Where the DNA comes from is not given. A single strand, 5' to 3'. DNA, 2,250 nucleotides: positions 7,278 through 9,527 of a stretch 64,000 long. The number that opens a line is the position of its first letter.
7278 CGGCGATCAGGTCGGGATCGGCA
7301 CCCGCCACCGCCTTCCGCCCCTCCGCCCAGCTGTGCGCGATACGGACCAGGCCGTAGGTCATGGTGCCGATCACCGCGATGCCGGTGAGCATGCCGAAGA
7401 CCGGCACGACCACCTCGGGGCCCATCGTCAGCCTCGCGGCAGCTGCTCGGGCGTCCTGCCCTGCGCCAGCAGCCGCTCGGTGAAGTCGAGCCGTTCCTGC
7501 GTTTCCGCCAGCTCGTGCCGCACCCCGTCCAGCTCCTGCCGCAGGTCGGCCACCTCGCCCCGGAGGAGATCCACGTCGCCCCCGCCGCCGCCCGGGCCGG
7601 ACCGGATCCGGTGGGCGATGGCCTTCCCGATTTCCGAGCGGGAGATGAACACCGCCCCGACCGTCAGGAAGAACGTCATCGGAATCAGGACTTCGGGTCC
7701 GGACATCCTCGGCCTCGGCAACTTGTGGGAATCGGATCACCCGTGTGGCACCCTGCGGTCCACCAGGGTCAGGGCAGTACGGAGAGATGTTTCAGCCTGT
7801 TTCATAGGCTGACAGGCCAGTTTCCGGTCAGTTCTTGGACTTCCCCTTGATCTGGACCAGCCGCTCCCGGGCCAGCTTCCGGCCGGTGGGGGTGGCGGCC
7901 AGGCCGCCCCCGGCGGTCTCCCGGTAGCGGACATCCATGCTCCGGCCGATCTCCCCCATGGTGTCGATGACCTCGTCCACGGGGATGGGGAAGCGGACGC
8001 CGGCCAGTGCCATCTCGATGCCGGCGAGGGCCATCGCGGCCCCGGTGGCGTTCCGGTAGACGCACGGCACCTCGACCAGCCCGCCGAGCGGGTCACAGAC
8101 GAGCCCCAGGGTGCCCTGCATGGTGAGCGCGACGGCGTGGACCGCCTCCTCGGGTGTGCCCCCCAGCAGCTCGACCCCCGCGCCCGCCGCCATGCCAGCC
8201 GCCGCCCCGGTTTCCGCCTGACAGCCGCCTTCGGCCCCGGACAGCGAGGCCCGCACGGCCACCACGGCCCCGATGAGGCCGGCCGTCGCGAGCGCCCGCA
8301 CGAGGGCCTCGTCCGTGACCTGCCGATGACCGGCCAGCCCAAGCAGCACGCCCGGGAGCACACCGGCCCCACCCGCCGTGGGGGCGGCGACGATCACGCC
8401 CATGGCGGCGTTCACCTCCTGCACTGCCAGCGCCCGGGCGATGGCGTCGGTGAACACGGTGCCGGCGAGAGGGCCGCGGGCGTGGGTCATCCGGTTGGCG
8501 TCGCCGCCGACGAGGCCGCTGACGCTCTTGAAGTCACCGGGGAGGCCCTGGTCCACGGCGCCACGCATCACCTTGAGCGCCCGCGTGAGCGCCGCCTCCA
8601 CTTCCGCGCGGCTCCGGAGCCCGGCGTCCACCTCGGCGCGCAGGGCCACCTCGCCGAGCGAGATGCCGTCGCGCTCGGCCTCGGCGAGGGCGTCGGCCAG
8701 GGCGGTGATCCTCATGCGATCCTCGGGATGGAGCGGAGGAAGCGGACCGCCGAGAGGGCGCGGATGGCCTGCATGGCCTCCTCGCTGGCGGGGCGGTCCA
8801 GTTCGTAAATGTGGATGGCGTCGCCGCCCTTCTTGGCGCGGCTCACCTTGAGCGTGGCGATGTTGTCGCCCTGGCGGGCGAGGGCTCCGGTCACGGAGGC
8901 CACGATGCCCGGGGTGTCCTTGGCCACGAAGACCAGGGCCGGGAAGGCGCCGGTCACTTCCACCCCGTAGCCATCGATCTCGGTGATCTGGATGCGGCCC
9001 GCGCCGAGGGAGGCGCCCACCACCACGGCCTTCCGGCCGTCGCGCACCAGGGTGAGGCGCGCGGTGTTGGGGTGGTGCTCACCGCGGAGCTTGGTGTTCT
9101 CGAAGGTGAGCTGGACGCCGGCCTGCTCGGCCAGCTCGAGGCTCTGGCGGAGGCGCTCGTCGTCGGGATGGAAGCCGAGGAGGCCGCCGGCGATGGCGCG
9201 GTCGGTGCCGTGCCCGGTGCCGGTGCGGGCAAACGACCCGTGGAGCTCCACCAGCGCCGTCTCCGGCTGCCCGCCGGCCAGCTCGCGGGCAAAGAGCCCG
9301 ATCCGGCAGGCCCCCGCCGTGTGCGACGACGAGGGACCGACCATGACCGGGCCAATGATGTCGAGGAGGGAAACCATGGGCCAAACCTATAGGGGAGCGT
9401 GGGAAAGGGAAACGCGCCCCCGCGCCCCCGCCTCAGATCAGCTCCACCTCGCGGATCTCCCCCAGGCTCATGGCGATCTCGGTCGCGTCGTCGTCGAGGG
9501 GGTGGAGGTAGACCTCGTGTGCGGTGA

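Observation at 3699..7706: Thirteen consecutive same-strand paralogs of a small membrane + coiled-coil protein with a near-invariant [ED]R[LVM][DE]F[TA]ER[LM][LM] motif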

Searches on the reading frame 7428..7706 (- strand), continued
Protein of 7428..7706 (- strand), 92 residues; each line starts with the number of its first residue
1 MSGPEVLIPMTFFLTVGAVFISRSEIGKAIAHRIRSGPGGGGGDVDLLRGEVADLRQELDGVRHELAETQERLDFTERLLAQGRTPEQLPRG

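Call 68: find_encoding_contigs(protein=P0058, flank=6000, max_places=1)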
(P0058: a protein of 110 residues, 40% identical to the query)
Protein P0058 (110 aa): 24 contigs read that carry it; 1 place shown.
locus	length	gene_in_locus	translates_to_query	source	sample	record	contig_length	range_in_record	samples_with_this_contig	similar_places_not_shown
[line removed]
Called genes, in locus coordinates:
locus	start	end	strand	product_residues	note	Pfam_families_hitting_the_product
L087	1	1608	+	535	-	?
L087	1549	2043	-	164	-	PF06525:SoxE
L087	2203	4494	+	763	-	PF00930:DPPIV_N, PF07676:PD40 (faint), PF26549:Tricorn_N (faint), PF02129:Peptidase_S15 (weak), PF20434:BD-FAE (faint), PF00326:Peptidase_S9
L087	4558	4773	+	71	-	-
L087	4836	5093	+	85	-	-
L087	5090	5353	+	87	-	-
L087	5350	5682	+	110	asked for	-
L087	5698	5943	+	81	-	-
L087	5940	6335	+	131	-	PF22550:CesT_Tir_1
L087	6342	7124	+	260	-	PF04012:PspA_IM30, PF27865:CHP04376 (weak)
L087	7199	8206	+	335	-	PF01594:AI-2E_transport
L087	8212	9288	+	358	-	PF17396:DUF1611_N, PF07755:DUF1611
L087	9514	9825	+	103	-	-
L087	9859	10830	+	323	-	PF00924:MS_channel_2nd, PF21082:MS_channel_3rd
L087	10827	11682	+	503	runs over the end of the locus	PF01406:tRNA-synt_1e, PF09190:DALR_2 (weak)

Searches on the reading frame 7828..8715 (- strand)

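Call 60: search_protein_families(library=pfam, max_evalue=0.001, proteins=[window:7828-8715:-])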
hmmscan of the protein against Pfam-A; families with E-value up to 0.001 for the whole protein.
window:7828-8715:- (295 aa): 1 family
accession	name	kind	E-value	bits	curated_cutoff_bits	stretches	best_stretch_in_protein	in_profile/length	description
PF03313.21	SDH_alpha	-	2.9e-72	243.9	26.4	1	17-273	3-260/260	Serine dehydratase alpha chain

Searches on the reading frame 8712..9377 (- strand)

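Call 60: search_protein_families(library=pfam, max_evalue=0.001, proteins=[window:8712-9377:-])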
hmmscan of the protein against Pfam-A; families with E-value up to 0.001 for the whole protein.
window:8712-9377:- (221 aa): 3 families
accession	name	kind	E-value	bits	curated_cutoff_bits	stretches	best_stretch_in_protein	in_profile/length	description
PF03315.21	SDH_beta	-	1.8e-14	54.8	26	1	11-85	8-87/155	Serine dehydratase beta chain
PF01842.31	ACT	-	1.1e-07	31.9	27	1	148-208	3-64/66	ACT domain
PF22629.2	ACT_AHAS_ss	-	6.9e-05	23.4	27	1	151-211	4-65/67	AHAS small subunit-like ACT domain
